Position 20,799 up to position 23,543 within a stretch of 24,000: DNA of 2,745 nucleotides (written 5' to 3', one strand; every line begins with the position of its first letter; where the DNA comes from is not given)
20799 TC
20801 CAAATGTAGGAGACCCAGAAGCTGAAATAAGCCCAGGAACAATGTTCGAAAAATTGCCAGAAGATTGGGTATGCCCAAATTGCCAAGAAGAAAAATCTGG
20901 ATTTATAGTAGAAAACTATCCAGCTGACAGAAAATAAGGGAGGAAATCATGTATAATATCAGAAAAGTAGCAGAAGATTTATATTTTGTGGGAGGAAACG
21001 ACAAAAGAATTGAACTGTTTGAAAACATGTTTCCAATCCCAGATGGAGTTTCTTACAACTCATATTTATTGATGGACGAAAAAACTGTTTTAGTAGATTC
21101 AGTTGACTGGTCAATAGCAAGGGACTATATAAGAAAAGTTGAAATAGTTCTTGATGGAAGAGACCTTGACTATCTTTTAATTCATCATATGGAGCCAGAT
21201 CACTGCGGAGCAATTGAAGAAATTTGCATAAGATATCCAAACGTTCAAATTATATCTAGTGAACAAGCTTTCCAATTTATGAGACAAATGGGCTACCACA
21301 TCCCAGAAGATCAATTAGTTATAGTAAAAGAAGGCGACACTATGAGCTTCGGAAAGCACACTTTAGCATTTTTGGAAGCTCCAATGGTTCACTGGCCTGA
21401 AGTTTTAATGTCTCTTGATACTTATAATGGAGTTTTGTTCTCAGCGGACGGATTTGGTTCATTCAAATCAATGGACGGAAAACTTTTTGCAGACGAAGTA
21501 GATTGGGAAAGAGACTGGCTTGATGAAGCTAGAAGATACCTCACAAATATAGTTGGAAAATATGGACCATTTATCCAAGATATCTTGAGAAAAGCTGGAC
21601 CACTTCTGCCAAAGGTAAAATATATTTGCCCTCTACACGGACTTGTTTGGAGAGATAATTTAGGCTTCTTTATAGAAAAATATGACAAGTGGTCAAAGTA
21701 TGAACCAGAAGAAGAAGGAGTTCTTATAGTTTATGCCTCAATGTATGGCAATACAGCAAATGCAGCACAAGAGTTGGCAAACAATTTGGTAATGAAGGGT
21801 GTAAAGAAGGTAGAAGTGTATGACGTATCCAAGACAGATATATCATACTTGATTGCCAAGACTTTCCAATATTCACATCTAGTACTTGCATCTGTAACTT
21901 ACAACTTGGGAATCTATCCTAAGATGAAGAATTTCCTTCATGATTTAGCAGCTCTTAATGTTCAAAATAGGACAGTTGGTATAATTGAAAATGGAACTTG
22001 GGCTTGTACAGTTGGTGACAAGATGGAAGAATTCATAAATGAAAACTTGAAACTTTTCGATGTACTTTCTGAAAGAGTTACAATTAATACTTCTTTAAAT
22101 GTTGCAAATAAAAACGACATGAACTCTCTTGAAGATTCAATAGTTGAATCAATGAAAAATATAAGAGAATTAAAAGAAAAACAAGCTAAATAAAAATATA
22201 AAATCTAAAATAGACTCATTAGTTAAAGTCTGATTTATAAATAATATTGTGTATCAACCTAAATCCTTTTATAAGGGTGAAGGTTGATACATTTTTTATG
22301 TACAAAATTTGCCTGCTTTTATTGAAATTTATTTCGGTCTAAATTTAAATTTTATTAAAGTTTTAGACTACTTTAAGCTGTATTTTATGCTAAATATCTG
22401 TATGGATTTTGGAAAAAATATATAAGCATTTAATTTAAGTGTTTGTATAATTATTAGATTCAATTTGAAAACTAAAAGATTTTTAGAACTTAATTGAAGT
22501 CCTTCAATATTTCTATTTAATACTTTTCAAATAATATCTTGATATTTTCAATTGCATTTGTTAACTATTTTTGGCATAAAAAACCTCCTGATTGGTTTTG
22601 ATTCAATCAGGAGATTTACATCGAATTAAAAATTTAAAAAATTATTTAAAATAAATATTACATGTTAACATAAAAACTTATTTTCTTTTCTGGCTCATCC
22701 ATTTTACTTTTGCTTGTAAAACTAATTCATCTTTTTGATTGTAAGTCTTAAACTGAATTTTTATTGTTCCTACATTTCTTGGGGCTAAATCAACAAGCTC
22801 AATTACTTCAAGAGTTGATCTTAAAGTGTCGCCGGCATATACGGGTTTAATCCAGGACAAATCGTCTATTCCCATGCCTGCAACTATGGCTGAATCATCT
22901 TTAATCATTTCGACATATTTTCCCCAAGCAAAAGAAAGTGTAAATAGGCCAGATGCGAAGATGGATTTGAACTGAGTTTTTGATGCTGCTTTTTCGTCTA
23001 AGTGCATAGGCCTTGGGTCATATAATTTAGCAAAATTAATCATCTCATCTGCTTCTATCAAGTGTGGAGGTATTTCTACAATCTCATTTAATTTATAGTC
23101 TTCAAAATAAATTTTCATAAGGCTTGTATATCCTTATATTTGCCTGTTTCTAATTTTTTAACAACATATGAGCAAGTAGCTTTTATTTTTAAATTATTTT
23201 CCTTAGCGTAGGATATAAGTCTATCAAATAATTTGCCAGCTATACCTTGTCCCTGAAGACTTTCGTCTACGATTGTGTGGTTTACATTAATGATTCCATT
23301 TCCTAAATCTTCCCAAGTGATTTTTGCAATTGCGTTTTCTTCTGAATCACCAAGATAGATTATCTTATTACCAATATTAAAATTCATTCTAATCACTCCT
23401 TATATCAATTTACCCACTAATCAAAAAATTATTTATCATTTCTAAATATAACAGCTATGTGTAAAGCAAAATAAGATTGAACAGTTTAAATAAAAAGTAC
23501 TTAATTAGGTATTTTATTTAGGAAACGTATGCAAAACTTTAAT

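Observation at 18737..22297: Hard-wired acyl-CoA dehydrogenase / ETF-alpha FAD domain / rubredoxin fusion in a two-gene operon with a flavodiiron O2/NO reductase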

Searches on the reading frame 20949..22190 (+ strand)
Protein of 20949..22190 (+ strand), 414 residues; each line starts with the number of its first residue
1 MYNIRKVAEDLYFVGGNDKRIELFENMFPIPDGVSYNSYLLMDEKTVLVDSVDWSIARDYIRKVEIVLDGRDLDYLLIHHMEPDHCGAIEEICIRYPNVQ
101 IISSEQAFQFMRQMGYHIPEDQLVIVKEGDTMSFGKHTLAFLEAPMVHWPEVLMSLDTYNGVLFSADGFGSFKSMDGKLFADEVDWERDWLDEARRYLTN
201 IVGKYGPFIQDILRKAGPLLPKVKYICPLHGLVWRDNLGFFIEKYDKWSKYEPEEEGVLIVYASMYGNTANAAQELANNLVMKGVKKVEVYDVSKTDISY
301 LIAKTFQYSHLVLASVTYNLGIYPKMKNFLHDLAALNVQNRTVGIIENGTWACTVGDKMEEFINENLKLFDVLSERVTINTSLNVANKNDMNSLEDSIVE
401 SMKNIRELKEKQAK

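Call 3: search_protein_families(library=pfam, proteins=[window:20949-22190:+], max_evalue=0.01)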
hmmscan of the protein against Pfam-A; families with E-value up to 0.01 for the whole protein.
window:20949-22190:+ (414 aa): 4 families
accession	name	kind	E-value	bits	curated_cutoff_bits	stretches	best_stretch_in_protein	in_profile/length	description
PF19583.5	ODP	-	5.9e-18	65.9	27.2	1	34-187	1-156/194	ODP family beta lactamase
PF00753.33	Lactamase_B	-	8.5e-10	39.3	22.7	1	33-196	3-186/196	Metallo-beta-lactamase superfamily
PF00258.30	Flavodoxin_1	-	1.3e-07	32.3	25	1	260-367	1-106/143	Flavodoxin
PF12724.12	Flavodoxin_5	-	1.6e-05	25.7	27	1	259-367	1-104/145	Flavodoxin domain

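Call 4: search_protein_families(library=ncbifam, proteins=[window:20949-22190:+], max_evalue=0.01)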
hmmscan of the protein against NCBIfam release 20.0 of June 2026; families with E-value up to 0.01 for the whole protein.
window:20949-22190:+ (414 aa): 17 families
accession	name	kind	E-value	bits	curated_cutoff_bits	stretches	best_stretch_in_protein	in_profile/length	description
NF008887.0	PRK11921.1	equivalog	2.9e-63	214.1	635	1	6-398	4-391/396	anaerobic nitric oxide reductase flavorubredoxin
NF003954.0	PRK05452.1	equivalog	5.9e-62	210.1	711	1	7-364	5-361/479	anaerobic nitric oxide reductase flavorubredoxin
NF000059.1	tet_redox_37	exception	4.8e-17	62.6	225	1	196-291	3-95/108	tetracycline resistance NADPH-dependent oxidoreductase Tet(37)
TIGR01753.1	flav_short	equivalog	3.1e-10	40.7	123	1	258-383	1-124/140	flavodoxin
NF006747.0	PRK09271.1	equivalog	1.3e-06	28.2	104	1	258-349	3-94/160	flavodoxin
NF006739.0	PRK09267.1-5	subfamily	2.1e-06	27.6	175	1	259-349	5-89/168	flavodoxin FldA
NF005587.0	PRK07308.1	equivalog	3.4e-06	27.3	138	1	260-350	6-92/147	flavodoxin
TIGR01752.1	flav_long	equivalog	7.1e-06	25.7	146.75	1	259-349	3-87/167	flavodoxin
TIGR01754.1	flav_RNR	hypoth_equivalog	1.2e-05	25.2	163.8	1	258-346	3-87/140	putative ribonucleotide reductase-associated flavodoxin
NF005216.0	PRK06703.1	subfamily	1.5e-05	25.1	127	1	258-352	4-94/151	flavodoxin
NF006738.0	PRK09267.1-4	equivalog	3.8e-05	23.4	172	1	258-361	3-107/171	flavodoxin FldA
TIGR03413.1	GSH_gloB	equivalog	0.00028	20.4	200.8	1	39-169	13-128/248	hydroxyacylglutathione hydrolase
NF006736.0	PRK09267.1-2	equivalog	0.0016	18.2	202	1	258-349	4-86/161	flavodoxin FldA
NF005246.0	PRK06756.1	subfamily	0.0017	18.4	130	1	258-336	4-79/148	flavodoxin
NF038196.1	ferrodoxin_EFR1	subfamily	0.0026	17.8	75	1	260-410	1-142/242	EFR1 family ferrodoxin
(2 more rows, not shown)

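Call 21: search_solved_structures(query=window:20949-22190:+, max_evalue=0.00001, show_alignments=2)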
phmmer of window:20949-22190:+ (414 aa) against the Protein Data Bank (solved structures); distinct sequences matched with E-value up to 0.00001: 29.
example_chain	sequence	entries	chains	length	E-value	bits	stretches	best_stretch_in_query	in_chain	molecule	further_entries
6etb_A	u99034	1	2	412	2e-54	188.4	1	8-359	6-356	Anaerobic nitric oxide reductase flavorubredoxin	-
7r1j_A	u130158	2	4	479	3.3e-54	187.7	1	8-359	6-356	Anaerobic nitric oxide reductase flavorubredoxin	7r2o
7r2p_A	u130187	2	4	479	3.1e-53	184.5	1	8-359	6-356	Anaerobic nitric oxide reductase flavorubredoxin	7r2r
4d02_A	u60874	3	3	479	5.7e-53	183.6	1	8-359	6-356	ANAEROBIC NITRIC OXIDE REDUCTASE FLAVORUBREDOXIN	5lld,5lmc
7r0f_A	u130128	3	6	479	5.4e-52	180.4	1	8-359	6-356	Anaerobic nitric oxide reductase flavorubredoxin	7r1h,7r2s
1ycf_A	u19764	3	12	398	2e-49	171.9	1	7-350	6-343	Nitric oxide reductase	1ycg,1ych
1e5d_A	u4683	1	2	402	4.5e-40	141.2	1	5-356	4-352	RUBREDOXIN:OXYGEN OXIDOREDUCTASE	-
2q9u_A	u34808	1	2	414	6.6e-39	137.3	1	9-332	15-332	A-type flavoprotein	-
1vme_A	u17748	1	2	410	3.7e-37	131.6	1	10-353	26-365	Flavoprotein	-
2ohh_A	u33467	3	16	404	3.2e-36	128.5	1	6-342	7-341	Type A flavoprotein fprA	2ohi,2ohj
4dil_A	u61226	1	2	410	3.4e-36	128.4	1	10-353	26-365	FLAVOPROTEIN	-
5v8s_A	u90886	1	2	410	6.8e-36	127.4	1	10-353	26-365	Flavoprotein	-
4dik_A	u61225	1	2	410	8.2e-36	127.1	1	10-353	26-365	FLAVOPROTEIN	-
6frm_A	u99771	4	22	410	1.5e-31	113.1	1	6-337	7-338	Coenzyme F420H2 oxidase (FprA) | F420H2 oxidase (FprA)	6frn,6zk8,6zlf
6h0d_A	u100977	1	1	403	3.8e-18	68.9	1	24-289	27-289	Putative diflavin flavoprotein A 3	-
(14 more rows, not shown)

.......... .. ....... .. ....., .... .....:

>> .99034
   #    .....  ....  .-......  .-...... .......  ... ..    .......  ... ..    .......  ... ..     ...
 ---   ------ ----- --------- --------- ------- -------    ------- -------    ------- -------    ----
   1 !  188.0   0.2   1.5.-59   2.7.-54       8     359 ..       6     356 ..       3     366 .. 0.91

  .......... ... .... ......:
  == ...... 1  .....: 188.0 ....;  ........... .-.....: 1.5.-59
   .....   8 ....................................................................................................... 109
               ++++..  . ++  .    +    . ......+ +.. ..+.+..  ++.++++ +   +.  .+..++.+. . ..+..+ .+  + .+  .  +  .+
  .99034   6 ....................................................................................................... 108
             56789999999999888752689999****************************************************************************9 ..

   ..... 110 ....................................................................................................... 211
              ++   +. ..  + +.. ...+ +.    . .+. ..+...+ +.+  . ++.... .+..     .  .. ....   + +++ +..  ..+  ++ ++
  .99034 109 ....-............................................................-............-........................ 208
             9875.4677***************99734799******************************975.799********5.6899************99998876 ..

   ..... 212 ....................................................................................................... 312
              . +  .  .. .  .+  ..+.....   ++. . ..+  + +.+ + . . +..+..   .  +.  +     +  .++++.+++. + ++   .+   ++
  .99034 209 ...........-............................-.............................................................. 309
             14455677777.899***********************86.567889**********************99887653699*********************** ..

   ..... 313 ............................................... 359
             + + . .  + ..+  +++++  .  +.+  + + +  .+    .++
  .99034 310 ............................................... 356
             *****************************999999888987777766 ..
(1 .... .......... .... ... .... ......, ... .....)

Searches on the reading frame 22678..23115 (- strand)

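Call 31: search_protein_families(library=pfam, proteins=[window:22678-23115:-], max_evalue=0.001)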
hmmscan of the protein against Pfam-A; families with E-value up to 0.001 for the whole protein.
window:22678-23115:- (145 aa): 2 families
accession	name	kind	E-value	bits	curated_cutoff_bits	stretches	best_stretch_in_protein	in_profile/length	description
PF01575.25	MaoC_dehydratas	-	5.6e-17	61.9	27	1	19-110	17-107/123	MaoC like domain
PF13452.11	FAS1_DH_region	-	0.00019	22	22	1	20-133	14-130/132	FAS1-like, dehydratase domain region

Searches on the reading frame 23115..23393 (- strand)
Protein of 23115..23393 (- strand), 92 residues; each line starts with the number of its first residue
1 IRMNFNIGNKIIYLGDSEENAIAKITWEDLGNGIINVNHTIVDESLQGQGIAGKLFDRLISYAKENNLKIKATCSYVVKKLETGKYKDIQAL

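Call 32: search_protein_families(library=pfam, proteins=[window:23115-23393:-], max_evalue=0.001)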
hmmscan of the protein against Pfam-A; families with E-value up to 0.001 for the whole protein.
window:23115-23393:- (92 aa): 4 families
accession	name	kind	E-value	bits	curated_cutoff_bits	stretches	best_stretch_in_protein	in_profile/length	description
PF14542.12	Acetyltransf_CG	-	3.7e-20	72.3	30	1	16-88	7-79/80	GCN5-related N-acetyl-transferase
PF13673.13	Acetyltransf_10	-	6.2e-05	23.4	23.6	1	36-72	53-90/128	Acetyltransferase (GNAT) domain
PF00583.31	Acetyltransf_1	-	0.00025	21.8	20.7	1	33-72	58-98/116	Acetyltransferase (GNAT) family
PF13508.13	Acetyltransf_7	-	0.00036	21.3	27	1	18-68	11-62/84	Acetyltransferase (GNAT) domain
